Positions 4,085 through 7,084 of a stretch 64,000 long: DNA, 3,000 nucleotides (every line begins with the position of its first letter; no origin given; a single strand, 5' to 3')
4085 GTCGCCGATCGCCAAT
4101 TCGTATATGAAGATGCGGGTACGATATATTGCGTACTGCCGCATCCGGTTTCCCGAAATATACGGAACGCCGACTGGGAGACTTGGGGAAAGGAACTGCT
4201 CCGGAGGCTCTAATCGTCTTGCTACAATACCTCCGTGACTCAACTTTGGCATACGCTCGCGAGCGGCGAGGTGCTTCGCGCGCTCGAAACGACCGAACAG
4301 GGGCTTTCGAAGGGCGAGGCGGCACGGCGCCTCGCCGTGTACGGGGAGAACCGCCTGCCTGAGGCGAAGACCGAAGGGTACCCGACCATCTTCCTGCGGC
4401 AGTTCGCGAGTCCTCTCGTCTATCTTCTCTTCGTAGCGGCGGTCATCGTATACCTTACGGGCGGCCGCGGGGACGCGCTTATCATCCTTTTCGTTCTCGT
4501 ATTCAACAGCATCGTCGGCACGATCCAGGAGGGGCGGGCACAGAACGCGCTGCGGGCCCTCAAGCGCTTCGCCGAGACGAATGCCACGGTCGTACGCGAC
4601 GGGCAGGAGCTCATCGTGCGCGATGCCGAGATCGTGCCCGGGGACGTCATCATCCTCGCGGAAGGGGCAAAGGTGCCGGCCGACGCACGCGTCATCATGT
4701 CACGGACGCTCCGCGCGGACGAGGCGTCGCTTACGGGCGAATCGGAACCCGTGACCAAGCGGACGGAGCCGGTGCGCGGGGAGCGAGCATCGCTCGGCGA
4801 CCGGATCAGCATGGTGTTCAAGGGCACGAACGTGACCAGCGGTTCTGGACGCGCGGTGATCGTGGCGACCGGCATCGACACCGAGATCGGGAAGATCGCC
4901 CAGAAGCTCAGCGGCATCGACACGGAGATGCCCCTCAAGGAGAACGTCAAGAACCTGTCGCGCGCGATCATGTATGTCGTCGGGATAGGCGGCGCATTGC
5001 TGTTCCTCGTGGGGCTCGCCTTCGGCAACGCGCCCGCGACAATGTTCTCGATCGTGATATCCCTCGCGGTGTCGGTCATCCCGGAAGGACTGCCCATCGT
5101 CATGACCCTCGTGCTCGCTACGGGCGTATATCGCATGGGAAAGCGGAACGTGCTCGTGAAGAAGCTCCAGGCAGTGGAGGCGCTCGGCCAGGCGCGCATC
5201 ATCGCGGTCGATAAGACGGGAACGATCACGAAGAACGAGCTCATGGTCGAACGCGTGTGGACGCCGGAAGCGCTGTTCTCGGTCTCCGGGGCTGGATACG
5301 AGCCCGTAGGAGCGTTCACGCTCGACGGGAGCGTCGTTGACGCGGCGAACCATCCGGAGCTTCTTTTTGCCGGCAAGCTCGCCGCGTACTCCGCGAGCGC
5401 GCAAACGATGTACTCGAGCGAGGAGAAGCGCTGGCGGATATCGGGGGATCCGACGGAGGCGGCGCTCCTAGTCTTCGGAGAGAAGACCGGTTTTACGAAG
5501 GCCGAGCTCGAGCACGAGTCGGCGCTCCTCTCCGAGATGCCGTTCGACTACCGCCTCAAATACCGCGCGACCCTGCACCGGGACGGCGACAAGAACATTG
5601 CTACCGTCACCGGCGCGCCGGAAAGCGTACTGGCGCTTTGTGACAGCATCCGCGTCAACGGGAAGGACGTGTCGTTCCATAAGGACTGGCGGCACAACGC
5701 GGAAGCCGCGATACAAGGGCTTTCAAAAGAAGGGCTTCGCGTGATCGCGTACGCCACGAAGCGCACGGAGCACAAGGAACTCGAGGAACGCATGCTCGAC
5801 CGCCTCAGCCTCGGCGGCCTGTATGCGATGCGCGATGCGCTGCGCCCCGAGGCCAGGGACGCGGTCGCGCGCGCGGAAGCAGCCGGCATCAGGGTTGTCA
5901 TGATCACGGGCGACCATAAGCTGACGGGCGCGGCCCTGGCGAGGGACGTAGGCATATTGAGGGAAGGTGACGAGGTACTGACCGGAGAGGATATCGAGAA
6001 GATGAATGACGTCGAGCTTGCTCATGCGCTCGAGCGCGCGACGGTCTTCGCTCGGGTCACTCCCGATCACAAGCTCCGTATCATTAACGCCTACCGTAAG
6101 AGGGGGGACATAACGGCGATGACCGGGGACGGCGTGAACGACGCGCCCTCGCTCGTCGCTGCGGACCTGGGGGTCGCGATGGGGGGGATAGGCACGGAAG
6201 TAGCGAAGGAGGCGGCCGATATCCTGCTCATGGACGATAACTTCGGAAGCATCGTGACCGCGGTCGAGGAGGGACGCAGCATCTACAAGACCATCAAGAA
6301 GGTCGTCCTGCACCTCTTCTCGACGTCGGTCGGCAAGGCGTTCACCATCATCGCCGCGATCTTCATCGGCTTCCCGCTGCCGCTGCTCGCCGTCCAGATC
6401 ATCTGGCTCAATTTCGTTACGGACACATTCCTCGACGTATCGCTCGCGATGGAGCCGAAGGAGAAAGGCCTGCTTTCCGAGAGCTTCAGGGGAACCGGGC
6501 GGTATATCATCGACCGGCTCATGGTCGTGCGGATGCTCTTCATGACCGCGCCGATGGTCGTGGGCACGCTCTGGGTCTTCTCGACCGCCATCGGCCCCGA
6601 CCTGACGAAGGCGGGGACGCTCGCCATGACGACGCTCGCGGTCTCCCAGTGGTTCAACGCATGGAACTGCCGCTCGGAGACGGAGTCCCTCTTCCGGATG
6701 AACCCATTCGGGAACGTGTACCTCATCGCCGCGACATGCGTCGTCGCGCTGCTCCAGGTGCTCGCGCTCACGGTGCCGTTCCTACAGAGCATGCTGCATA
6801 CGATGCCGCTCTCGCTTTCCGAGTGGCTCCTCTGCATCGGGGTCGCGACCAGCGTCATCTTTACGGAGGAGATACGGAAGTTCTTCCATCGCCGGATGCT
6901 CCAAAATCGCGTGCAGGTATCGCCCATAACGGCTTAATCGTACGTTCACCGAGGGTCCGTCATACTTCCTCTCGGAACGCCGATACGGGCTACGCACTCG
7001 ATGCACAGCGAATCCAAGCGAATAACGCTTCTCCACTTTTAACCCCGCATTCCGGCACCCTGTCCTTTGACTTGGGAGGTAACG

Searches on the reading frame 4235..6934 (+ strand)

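Call 79: search_protein_families(library=pfam, proteins=[window:4235-6934:+], max_evalue=0.00001)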
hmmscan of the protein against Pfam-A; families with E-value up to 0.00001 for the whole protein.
window:4235-6934:+ (900 aa): 6 families
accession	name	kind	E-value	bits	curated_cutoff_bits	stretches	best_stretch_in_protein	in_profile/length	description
PF00689.26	Cation_ATPase_C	-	8.8e-44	149.8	27.3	1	714-884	1-175/175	Cation transporting ATPase, C-terminus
PF00122.25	E1-E2_ATPase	-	4.4e-43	147.4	28.1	1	113-304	3-181/181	E1-E2 ATPase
PF00690.31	Cation_ATPase_N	-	1.6e-19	69.7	20.4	1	5-71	1-68/69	Cation transporter/ATPase, N-terminus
PF00702.32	Hydrolase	-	1.5e-17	65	26.4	1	321-644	2-191/191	haloacid dehalogenase-like hydrolase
PF13246.12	Cation_ATPase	-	2.4e-17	63.1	21.7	1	388-472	5-91/91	Cation transport ATPase (P-type)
PF12710.13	HAD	-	9.1e-06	26.7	27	0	505-639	46-187/189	haloacid dehalogenase-like hydrolase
